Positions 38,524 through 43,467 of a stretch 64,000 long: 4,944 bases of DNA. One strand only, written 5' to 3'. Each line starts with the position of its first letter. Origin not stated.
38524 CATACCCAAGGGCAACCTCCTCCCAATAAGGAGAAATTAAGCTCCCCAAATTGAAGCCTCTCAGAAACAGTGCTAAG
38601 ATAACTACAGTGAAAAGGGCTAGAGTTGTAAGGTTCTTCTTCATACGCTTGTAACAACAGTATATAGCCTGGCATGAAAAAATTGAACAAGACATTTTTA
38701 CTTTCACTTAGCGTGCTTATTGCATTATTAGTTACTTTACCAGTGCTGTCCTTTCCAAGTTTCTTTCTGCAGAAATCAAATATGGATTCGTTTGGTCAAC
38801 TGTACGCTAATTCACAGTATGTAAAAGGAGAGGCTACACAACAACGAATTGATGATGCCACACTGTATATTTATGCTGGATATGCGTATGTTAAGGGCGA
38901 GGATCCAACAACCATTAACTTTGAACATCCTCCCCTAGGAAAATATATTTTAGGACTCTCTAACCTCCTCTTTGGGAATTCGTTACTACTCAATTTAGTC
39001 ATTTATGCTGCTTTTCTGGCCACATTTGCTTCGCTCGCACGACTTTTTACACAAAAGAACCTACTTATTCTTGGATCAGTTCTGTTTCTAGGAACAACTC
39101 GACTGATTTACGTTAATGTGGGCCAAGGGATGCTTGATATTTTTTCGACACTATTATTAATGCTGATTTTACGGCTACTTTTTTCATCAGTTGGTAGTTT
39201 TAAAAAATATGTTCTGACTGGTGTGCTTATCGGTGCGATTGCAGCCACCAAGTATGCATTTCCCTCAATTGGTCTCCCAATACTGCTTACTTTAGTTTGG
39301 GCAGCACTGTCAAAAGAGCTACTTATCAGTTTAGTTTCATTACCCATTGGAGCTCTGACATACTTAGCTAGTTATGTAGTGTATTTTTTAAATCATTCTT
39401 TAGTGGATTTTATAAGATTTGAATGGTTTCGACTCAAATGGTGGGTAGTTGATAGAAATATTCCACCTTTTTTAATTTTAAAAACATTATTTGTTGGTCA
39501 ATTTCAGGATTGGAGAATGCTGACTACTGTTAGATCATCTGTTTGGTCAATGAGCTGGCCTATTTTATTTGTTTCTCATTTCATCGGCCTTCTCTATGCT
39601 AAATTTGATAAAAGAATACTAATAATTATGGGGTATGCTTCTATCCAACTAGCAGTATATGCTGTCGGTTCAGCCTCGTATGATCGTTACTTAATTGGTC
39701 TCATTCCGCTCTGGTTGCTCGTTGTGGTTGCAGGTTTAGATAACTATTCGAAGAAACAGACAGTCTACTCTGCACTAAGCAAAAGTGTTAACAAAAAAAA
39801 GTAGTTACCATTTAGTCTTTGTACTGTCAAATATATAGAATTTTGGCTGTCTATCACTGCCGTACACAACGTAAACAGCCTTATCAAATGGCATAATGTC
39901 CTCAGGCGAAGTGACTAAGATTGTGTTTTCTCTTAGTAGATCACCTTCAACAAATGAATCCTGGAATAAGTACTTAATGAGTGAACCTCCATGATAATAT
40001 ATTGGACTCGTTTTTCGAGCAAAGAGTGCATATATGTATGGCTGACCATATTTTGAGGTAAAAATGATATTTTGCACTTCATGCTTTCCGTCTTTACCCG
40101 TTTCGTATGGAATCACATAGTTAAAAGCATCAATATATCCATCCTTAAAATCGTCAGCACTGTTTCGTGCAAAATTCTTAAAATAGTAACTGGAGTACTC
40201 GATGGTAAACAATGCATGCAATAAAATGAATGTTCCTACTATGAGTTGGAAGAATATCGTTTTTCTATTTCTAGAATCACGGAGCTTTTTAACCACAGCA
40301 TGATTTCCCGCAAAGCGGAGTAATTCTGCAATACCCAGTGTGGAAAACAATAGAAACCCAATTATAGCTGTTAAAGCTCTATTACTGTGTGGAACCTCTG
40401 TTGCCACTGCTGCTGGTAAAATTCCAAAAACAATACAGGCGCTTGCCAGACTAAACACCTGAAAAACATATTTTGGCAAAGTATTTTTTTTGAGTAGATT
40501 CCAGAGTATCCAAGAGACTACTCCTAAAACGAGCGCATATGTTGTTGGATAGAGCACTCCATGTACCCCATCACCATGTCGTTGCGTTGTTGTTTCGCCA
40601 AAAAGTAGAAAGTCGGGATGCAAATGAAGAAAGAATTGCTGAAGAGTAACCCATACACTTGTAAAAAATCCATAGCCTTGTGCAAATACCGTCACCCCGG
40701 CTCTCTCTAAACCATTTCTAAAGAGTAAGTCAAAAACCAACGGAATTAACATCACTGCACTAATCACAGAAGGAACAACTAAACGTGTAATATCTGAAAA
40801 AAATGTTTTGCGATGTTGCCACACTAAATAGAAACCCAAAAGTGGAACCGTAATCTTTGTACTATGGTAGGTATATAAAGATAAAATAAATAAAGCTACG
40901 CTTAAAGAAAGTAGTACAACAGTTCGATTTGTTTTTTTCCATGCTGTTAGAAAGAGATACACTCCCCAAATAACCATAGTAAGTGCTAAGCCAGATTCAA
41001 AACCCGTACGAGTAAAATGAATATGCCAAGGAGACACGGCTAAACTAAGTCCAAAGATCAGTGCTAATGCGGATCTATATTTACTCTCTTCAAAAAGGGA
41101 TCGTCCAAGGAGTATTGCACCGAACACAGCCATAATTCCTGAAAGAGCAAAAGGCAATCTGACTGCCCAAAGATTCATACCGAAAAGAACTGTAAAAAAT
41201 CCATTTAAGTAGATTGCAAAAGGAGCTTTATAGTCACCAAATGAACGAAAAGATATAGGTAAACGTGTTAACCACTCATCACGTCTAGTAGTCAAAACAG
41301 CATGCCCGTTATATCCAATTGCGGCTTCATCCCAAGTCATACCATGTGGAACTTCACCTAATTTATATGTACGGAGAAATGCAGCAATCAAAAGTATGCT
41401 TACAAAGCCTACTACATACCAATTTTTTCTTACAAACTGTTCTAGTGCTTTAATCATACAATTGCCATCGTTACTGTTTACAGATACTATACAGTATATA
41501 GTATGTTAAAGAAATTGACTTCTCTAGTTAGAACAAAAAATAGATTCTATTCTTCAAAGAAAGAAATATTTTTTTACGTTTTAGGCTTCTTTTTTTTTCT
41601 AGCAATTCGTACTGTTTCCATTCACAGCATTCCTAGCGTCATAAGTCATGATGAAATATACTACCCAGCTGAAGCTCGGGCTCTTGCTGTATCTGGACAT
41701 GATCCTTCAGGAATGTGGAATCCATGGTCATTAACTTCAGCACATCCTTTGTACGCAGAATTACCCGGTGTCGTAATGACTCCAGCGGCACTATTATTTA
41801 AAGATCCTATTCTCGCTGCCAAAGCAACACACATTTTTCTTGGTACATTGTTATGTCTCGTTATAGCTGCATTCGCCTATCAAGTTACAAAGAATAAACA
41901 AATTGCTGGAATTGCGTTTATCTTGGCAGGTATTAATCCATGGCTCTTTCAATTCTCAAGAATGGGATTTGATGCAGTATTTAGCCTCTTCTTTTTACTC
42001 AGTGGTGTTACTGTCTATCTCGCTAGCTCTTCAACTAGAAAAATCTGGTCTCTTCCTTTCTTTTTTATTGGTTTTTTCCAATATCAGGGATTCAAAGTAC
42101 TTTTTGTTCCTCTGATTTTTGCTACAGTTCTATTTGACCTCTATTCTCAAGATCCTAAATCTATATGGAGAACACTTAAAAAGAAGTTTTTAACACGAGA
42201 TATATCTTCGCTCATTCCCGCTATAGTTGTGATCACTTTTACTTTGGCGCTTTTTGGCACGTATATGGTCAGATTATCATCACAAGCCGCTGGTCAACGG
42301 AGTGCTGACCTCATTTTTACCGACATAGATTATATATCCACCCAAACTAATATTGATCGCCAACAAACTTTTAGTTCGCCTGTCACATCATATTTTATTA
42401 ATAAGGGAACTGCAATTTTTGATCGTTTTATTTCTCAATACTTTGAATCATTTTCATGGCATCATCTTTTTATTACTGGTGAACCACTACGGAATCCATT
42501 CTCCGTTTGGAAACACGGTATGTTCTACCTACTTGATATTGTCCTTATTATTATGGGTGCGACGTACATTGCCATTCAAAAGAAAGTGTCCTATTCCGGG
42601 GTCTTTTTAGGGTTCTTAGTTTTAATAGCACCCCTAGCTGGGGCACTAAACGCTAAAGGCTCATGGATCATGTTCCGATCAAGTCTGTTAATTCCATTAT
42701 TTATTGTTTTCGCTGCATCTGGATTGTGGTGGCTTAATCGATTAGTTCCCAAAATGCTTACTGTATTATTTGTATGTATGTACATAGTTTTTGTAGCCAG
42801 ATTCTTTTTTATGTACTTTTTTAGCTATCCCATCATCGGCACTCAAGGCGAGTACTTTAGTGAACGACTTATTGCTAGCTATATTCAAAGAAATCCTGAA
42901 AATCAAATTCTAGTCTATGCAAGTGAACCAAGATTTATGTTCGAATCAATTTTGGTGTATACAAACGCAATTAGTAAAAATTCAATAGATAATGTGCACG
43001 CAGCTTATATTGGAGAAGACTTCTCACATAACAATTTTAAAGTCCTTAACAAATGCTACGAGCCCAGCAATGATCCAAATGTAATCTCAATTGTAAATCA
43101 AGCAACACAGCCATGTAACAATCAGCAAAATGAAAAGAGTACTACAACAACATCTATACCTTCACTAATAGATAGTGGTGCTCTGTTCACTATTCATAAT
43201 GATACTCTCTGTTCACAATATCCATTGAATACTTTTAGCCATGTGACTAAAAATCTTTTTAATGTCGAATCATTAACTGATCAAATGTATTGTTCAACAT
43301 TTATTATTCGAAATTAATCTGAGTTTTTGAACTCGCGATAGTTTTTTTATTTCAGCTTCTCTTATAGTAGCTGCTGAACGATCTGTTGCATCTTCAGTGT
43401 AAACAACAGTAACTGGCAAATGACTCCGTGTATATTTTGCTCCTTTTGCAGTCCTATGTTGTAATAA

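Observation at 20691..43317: Hyper-expanded array of lipid-carrier-dependent (GT-C) membrane glycosyltransferase paralogs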

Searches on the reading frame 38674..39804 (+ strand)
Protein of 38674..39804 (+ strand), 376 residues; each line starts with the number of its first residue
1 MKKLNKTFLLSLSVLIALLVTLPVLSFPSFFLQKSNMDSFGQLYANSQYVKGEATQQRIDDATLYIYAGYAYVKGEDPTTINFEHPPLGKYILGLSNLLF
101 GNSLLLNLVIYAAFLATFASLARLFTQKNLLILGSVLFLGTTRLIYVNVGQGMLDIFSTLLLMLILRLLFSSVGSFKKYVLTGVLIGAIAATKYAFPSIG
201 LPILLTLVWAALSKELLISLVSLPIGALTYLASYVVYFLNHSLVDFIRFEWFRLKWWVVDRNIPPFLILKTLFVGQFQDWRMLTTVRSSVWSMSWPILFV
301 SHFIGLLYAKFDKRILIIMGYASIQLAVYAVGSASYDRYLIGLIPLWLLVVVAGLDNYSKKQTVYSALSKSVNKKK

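Call 4: search_protein_families(library=pfam, proteins=[window:38674-39804:+], max_evalue=0.01)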
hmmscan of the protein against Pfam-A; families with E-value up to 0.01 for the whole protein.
window:38674-39804:+ (376 aa): 0 families

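Call 11: search_protein_families(library=ncbifam, proteins=[window:38674-39804:+], max_evalue=0.1)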
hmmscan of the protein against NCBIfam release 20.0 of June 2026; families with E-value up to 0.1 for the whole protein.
window:38674-39804:+ (376 aa): 0 families

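Call 13: search_protein_families(library=pfam, proteins=[window:38674-39804:+], max_evalue=10)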
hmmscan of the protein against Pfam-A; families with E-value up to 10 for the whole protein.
window:38674-39804:+ (376 aa): 0 families

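Call 30: search_solved_structures(query=A4, max_evalue=10)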
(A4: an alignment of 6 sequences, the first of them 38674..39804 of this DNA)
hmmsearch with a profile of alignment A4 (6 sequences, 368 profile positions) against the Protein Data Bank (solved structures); distinct sequences matched with E-value up to 10: 0.

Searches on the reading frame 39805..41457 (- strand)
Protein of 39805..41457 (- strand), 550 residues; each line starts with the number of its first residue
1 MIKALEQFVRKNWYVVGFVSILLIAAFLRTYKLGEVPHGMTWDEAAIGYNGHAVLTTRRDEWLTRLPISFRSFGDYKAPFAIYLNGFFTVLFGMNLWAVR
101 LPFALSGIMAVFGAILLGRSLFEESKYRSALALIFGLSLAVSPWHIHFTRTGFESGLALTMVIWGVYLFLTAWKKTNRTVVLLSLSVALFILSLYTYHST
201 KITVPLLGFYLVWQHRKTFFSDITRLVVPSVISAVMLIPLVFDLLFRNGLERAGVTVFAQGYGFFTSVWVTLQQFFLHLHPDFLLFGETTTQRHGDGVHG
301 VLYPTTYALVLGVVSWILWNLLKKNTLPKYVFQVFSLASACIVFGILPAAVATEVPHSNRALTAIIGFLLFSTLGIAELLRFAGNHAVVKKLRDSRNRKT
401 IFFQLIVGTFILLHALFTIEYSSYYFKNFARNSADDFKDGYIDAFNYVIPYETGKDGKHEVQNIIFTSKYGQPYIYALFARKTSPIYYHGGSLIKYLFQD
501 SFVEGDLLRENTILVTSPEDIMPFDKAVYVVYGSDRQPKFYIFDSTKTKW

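Call 4: search_protein_families(library=pfam, proteins=[window:39805-41457:-], max_evalue=0.01)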
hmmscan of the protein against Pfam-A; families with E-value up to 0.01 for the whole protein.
window:39805-41457:- (550 aa): 1 family
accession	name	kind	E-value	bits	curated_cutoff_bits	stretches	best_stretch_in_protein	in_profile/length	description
PF13231.12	PMT_2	-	4.2e-08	34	26.1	1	77-239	2-156/160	Dolichyl-phosphate-mannose-protein mannosyltransferase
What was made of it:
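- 39805..41457 (-): Core ArnT-like GT-C (550 aa). PF13231 E=4.2e-8 (call 4).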

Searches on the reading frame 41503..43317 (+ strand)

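Call 4: search_protein_families(library=pfam, proteins=[window:41503-43317:+], max_evalue=0.01)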
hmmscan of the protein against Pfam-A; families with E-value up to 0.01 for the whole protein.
window:41503-43317:+ (604 aa): 0 families

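Call 11: search_protein_families(library=ncbifam, proteins=[window:41503-43317:+], max_evalue=0.1)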
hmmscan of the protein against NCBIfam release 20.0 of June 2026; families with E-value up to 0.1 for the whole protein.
window:41503-43317:+ (604 aa): 0 families

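Call 13: search_protein_families(library=pfam, proteins=[window:41503-43317:+], max_evalue=10)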
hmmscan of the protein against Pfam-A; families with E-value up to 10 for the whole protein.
window:41503-43317:+ (604 aa): 1 family
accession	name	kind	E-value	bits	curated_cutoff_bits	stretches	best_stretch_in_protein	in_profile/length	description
PF25425.1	YfjL_N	-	2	9.2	27.8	1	488-539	27-75/97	YfjL-like, N-terminal domain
